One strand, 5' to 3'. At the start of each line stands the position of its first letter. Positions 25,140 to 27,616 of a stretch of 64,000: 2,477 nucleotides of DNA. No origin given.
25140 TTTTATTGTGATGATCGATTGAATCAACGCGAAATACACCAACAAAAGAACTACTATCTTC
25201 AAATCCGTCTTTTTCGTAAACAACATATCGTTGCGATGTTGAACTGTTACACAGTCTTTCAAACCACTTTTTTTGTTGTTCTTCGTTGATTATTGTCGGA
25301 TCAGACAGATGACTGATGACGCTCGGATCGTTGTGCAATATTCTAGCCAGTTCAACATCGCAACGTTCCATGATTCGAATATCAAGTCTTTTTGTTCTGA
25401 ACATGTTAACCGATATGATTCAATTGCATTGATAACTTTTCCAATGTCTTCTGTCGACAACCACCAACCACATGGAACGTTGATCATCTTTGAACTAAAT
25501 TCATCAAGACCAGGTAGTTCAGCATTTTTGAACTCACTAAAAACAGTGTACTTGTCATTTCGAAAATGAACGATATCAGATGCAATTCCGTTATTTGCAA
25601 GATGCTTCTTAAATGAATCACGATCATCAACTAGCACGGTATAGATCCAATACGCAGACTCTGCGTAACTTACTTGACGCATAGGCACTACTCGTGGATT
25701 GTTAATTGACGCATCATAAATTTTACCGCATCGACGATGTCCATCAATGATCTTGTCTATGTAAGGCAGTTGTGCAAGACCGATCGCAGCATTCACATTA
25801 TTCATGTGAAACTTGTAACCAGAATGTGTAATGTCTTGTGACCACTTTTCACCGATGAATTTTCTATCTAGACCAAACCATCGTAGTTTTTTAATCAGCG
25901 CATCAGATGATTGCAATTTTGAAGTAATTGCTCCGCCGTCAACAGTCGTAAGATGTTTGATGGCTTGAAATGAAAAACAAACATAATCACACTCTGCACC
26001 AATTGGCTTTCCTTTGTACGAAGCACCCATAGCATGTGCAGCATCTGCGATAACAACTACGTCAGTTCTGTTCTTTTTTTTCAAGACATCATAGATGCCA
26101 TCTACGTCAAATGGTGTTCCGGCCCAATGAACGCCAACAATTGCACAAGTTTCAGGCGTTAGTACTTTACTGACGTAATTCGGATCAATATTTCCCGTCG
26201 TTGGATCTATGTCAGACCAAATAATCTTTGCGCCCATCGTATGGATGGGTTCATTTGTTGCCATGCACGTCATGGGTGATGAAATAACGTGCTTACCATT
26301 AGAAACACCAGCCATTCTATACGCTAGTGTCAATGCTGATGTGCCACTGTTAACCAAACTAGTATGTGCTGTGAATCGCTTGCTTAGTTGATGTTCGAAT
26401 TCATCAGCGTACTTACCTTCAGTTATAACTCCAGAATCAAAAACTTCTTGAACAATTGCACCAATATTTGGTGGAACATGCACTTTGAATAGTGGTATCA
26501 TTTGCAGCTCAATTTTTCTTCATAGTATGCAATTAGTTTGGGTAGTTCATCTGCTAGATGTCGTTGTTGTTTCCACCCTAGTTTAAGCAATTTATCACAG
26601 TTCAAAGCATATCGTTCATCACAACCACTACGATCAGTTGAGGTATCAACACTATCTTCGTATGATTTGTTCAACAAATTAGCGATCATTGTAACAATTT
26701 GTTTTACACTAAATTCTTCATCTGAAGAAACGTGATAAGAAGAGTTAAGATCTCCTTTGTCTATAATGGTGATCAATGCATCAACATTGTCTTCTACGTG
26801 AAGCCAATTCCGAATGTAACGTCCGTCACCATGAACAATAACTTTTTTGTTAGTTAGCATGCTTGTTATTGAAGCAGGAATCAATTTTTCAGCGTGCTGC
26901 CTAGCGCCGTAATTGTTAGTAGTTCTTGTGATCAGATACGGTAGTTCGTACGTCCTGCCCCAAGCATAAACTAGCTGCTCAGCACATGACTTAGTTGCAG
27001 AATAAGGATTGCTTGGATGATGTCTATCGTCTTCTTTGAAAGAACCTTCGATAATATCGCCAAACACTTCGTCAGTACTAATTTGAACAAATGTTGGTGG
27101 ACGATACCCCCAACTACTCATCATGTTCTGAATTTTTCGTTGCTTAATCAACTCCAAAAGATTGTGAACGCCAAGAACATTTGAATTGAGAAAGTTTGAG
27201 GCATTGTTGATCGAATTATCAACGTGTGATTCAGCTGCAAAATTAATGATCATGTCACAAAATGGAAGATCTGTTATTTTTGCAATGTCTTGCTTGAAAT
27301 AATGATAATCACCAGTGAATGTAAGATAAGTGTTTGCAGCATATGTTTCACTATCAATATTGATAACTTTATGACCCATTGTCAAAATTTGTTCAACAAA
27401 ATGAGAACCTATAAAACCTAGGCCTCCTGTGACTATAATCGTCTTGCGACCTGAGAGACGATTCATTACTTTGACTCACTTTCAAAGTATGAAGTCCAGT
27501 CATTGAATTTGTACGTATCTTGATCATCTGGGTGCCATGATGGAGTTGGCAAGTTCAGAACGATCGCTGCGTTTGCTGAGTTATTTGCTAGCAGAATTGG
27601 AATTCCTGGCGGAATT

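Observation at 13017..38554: ~25-kb phage-borne glycan biosynthesis island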

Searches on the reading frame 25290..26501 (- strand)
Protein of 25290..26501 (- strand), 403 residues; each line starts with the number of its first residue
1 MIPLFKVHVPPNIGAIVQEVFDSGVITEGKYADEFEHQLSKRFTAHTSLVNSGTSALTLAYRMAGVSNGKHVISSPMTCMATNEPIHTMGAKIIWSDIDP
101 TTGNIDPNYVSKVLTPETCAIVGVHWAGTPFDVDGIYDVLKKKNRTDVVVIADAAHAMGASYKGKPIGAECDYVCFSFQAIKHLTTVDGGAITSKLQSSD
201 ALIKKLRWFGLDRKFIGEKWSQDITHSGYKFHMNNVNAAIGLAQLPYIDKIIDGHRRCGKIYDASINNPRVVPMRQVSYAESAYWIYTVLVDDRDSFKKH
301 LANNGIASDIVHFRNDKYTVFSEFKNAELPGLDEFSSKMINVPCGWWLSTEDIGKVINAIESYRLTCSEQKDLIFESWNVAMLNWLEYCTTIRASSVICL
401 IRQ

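Call 5: search_protein_families(library=pfam, proteins=[window:25293-26501:-], max_evalue=0.01)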
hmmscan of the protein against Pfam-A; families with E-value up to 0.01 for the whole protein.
window:25293-26501:- (403 aa): 2 families
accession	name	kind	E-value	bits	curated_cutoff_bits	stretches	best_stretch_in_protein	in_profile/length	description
PF01041.23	DegT_DnrJ_EryC1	-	7.9e-74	249.5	19.8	1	16-360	10-359/360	DegT/DnrJ/EryC1/StrS aminotransferase family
PF00266.25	Aminotran_5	-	0.0051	16.3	21.5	1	50-160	67-182/371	Aminotransferase class-V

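Call 14: search_protein_families(library=ncbifam, proteins=[window:25293-26501:-], max_evalue=0.001)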
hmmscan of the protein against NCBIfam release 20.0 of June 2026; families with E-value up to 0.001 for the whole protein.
window:25293-26501:- (403 aa): 7 families
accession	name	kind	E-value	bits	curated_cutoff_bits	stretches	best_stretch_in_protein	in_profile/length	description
TIGR03588.1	PseC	equivalog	1.1e-62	212.1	423.5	1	15-361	15-377/380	UDP-4-amino-4,6-dideoxy-N-acetyl-beta-L-altrosamine transaminase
NF008658.2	PRK11658.1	equivalog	5.8e-54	183.2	631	1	15-362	18-375/379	UDP-4-amino-4-deoxy-L-arabinose aminotransferase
TIGR04181.1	NHT_00031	hypoth_equivalog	1.2e-52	178.9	420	1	11-345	10-359/359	LegC family aminotransferase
TIGR04427.1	PLP_DesI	equivalog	1e-39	136.8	650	1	28-360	50-379/390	dTDP-4-dehydro-6-deoxyglucose aminotransferase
NF008687.0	PRK11706.1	equivalog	1.2e-39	136.2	375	1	15-363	15-373/375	dTDP-4-amino-4,6-dideoxygalactose transaminase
TIGR02379.1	ECA_wecE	subfamily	2.3e-30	105.6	434.85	1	13-362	14-373/376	dTDP-4-amino-4,6-dideoxy-D-glucose transaminase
NF011936.0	PRK15407.1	equivalog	1.8e-27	96.2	423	1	14-212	50-253/440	lipopolysaccharide biosynthesis protein RfbH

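Call 16: search_solved_structures(query=window:25293-26501:-, max_evalue=1e-20)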
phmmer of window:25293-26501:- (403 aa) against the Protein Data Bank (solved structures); distinct sequences matched with E-value up to 1e-20: 36.
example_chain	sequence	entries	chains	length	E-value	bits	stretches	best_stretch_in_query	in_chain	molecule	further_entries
4zwv_A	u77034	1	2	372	4e-70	239.9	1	1-361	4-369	Putative aminotransferase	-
4xau_A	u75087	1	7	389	4.8e-70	239.6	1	1-361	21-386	Putative aminotransferase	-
4zas_A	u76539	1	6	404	1.3e-58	201.9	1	1-362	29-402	CalS13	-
4lc3_A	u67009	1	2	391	8.4e-43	149.9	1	17-361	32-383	Putative UDP-4-amino-4-deoxy-l-arabinose--oxoglutarate aminotransferase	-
1mdo_A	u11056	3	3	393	2.1e-40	142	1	15-361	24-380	ArnB aminotransferase | UDP-4-amino-4-deoxy-L-arabinose--oxoglutarate aminotransferase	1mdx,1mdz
7b0d_A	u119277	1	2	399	1.1e-39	139.7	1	12-364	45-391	Glutamine--scyllo-inositol transaminase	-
4oca_A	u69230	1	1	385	1.5e-39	139.2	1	15-361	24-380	UDP-4-amino-4-deoxy-L-arabinose--oxoglutarate aminotransferase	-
3frk_A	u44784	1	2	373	8.9e-37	130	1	50-365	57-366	QdtB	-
6ewj_A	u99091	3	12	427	2.9e-34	121.8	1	10-362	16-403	Putative capsular polysaccharide biosynthesis protein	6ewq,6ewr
3bn1_A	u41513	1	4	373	4e-34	121.3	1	18-361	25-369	Perosamine synthetase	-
3dr7_A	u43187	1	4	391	4.7e-34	121.1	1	19-361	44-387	Putative perosamine synthetase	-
3dr4_A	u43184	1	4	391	3.1e-33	118.4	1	19-361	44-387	Putative perosamine synthetase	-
8e77_A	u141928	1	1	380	6.8e-33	117.3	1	14-359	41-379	DegT/DnrJ/EryC1/StrS aminotransferase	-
8e75_A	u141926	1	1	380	6.8e-33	117.3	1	14-359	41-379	DegT/DnrJ/EryC1/StrS aminotransferase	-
8sng_A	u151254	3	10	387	1.7e-32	116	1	15-361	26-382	UDP-4-amino-4-deoxy-L-arabinose--oxoglutarate aminotransferase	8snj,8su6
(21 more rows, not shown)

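Call 39: find_encoding_contigs(protein=window:25290-26501:-, flank=10000, max_places=4)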
Protein window:25290-26501:- (403 aa): 5 contigs read that carry it; 4 places shown.
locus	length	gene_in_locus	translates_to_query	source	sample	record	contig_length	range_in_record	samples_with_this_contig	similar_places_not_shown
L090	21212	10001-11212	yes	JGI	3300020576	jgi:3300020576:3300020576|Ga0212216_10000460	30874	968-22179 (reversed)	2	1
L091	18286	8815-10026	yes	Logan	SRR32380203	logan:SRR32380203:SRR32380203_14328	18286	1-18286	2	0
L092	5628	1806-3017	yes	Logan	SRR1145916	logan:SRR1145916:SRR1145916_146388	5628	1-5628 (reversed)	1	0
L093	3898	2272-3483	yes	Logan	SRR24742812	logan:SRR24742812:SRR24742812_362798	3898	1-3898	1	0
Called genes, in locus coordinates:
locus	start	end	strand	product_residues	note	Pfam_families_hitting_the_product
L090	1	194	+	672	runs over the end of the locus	PF00535:Glycos_transf_2 (faint)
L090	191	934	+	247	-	PF01596:Methyltransf_3, PF13578:Methyltransf_24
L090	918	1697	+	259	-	PF13641:Glyco_tranf_2_3, PF00535:Glycos_transf_2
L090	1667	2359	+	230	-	PF24308:DUF7487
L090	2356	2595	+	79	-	PF26761:Acb5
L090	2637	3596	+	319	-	-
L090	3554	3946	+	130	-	-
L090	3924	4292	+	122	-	-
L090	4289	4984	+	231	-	PF22083:I-HmuI_NUMOD-like (weak)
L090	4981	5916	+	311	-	PF13439:Glyco_transf_4 (faint), PF00534:Glycos_transf_1, PF13692:Glyco_trans_1_4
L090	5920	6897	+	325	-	PF01370:Epimerase, PF02719:Polysacc_synt_2 (weak), PF04321:RmlD_sub_bind, PF16363:GDP_Man_Dehyd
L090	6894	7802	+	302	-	-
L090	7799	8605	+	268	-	-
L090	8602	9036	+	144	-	-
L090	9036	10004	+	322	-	PF01073:3Beta_HSD, PF01370:Epimerase, PF02719:Polysacc_synt_2 (weak), PF04321:RmlD_sub_bind, PF16363:GDP_Man_Dehyd, PF07993:NAD_binding_4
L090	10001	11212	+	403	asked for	PF01041:DegT_DnrJ_EryC1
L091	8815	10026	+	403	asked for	PF01041:DegT_DnrJ_EryC1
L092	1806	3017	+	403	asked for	PF01041:DegT_DnrJ_EryC1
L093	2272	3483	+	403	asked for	PF01041:DegT_DnrJ_EryC1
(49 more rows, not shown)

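Call 58: find_related_loci(query=window:25293-26501:-, collection=genome_contigs, flank=8000)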
Query window:25293-26501:- (403 aa) in genome_contigs; peptide patterns used: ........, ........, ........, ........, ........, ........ (x = any residue, [..] = any of these).
50 stretches matched a pattern; 21 encode a relative of the query (tblastn E <= 1e-3); 21 distinct loci.
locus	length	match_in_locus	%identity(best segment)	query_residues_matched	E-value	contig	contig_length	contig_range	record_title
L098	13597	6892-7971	53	1-363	2e-129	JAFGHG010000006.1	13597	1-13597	MAG: Candidatus Omnitrophota bacterium isolate Zod_Metabat.1444 k87_825703, whole genome shotgun sequence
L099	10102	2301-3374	44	2-363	5e-103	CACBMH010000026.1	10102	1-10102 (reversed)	uncultured Alphaproteobacteria bacterium isolate AG-899-L06 genome assembly, contig: AG-899-L06_NODE_26, whole genome sh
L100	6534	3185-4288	43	1-362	6e-96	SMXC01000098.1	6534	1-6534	MAG: Caldithrix sp. isolate N075bin58 k141_494101, whole genome shotgun sequence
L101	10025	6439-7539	43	1-361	8e-93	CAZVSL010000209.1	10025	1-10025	MAG TPA_asm: uncultured Calditrichaceae bacterium isolate SRP141376_co1_187 genome assembly, contig: NODE_12308_length_1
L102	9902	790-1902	42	1-364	3e-92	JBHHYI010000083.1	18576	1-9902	MAG: bacterium isolate Maj_2_bin.63 NODE_1492_length_18576_cov_23.101020, whole genome shotgun sequence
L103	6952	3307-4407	43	1-361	5e-92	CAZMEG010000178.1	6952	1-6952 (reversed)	MAG TPA_asm: uncultured Cytophagia bacterium isolate SRP162660_co1_270 genome assembly, contig: NODE_12151_length_6952_c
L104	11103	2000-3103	42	1-362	5e-91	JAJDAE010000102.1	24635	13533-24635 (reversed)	MAG: candidate division KSB1 bacterium isolate OFTM177 OFTM177_101, whole genome shotgun sequence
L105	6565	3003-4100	41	1-360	1e-90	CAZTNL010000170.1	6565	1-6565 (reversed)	MAG TPA_asm: uncultured Calditrichaceae bacterium isolate binchicken_co253_231 genome assembly, contig: NODE_10250_lengt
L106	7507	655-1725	42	2-352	9e-90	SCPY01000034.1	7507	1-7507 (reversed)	MAG: bacterium isolate DP16D_bin.15 DP16D_bin.15-14612, whole genome shotgun sequence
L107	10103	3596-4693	40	1-360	3e-88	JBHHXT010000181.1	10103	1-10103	MAG: bacterium isolate D_1_bin.22 NODE_3095_length_10103_cov_19.741043, whole genome shotgun sequence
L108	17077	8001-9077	42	2-360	3e-87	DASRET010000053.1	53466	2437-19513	MAG TPA_asm: Xanthobacteraceae bacterium isolate SMAG_U10013 k141_2319368, whole genome shotgun sequence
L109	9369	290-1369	41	1-352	4e-87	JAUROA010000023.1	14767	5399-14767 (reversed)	MAG: Alphaproteobacteria bacterium isolate SFB_Poly_Co_30 k141_1864799, whole genome shotgun sequence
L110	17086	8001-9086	43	1-352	6e-87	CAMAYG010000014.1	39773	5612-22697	MAG: Rickettsia typhi isolate ME-21oct19-15 genome assembly, contig: ME-21oct19-C1242, whole genome shotgun sequence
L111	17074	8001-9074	46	2-352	2e-97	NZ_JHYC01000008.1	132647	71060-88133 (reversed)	Legionella fairfieldensis ATCC 49588 T345DRAFT_scaffold00006.6_C, whole genome shotgun sequence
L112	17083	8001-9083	41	2-360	3e-85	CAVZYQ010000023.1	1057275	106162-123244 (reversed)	MAG: uncultured Alphaproteobacteria bacterium isolate MFD04212.bin.2.130 genome assembly, contig: contig_7892, whole gen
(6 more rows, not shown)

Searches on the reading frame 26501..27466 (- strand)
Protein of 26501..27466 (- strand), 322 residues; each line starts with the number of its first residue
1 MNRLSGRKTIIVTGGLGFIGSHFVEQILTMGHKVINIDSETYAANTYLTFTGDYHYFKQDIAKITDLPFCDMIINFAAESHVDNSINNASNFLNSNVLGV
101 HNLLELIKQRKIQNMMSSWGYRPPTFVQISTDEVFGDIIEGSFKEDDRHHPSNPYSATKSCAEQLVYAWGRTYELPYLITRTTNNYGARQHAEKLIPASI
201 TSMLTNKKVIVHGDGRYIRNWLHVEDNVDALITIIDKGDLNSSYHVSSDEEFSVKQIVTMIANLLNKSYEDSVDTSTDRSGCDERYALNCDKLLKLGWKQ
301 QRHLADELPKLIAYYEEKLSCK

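Call 5: search_protein_families(library=pfam, proteins=[window:26501-27466:-], max_evalue=0.01)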
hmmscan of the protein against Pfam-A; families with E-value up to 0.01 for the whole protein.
window:26501-27466:- (322 aa): 7 families
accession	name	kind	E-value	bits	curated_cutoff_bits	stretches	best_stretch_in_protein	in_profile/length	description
PF16363.11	GDP_Man_Dehyd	-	1.8e-54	185.9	27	1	11-304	1-325/332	GDP-mannose 4,6 dehydratase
PF01370.27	Epimerase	-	6.8e-51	173.4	20.9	1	10-241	1-234/240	NAD dependent epimerase/dehydratase family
PF04321.23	RmlD_sub_bind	-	5.7e-16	58.9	27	1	9-269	2-235/287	RmlD substrate binding domain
PF07993.18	NAD_binding_4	-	5.1e-14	52.5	20.1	1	70-184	89-206/258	Male sterility protein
PF01073.25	3Beta_HSD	-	3.7e-11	43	22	1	11-232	1-226/280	3-beta hydroxysteroid dehydrogenase/isomerase family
PF02719.21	Polysacc_synt_2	-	2.3e-09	37.3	20.2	1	10-270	1-252/293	Polysaccharide biosynthesis protein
PF00106.31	adh_short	-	0.0023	17.9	26.6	1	8-95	1-88/195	short chain dehydrogenase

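Call 14: search_protein_families(library=ncbifam, proteins=[window:26501-27466:-], max_evalue=0.001)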
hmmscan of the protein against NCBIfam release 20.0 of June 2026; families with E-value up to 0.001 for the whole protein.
window:26501-27466:- (322 aa): 26 families (the best 25 are shown)
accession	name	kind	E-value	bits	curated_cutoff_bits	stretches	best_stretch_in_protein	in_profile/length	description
TIGR01181.1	dTDP_gluc_dehyt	equivalog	3.2e-89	299.2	365.1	1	10-318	2-314/321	dTDP-glucose 4,6-dehydratase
NF007490.0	PRK10084.1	subfamily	4.2e-56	190.5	649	1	10-316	3-335/361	dTDP-glucose 4,6-dehydratase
NF007582.0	PRK10217.1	equivalog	8.6e-54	183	698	1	8-315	2-331/355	dTDP-glucose 4,6-dehydratase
TIGR04180.1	EDH_00030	hypoth_equivalog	3e-33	115.2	475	1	10-292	1-283/297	NAD-dependent 4,6-dehydratase LegB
TIGR01179.1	galE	equivalog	2.8e-25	88.8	262.3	1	10-303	2-312/332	UDP-glucose 4-epimerase GalE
TIGR02622.1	CDP_4_6_dhtase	equivalog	1.1e-17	64.2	278.45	1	8-318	5-333/352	CDP-glucose 4,6-dehydratase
TIGR01472.1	gmd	equivalog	2.8e-15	56.4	415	1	70-270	78-273/342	GDP-mannose 4,6-dehydratase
TIGR01777.1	yfcH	hypoth_equivalog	7.3e-14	52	207.35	1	10-269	1-245/292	TIGR01777 family oxidoreductase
NF047922.1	GDPFucSynFcl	equivalog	8.2e-14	51.8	500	1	152-315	131-301/308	GDP-L-fucose synthase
NF011728.1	PRK15181.1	equivalog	7.8e-13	48.1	760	1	8-266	16-283/348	Vi polysaccharide biosynthesis UDP-N-acetylglucosaminuronic acid C-4 epimerase TviC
TIGR01214.1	rmlD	equivalog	1.1e-11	44.4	224.05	1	9-265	1-226/285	dTDP-4-dehydrorhamnose reductase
NF042422.1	oxyalk_red_OleD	equivalog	1.9e-10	40.6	580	1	10-261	3-246/329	2-alkyl-3-oxoalkanoate reductase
NF007956.0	PRK10675.1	subfamily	2.9e-10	39.8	394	1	10-166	3-160/338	UDP-glucose 4-epimerase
TIGR02197.1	heptose_epim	equivalog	3.7e-10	39.5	274.6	1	10-267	1-262/316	ADP-glyceromanno-heptose 6-epimerase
NF041015.1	UDPsulfquin_syn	equivalog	6.4e-09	35.3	575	1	206-313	249-361/384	UDP-sulfoquinovose synthase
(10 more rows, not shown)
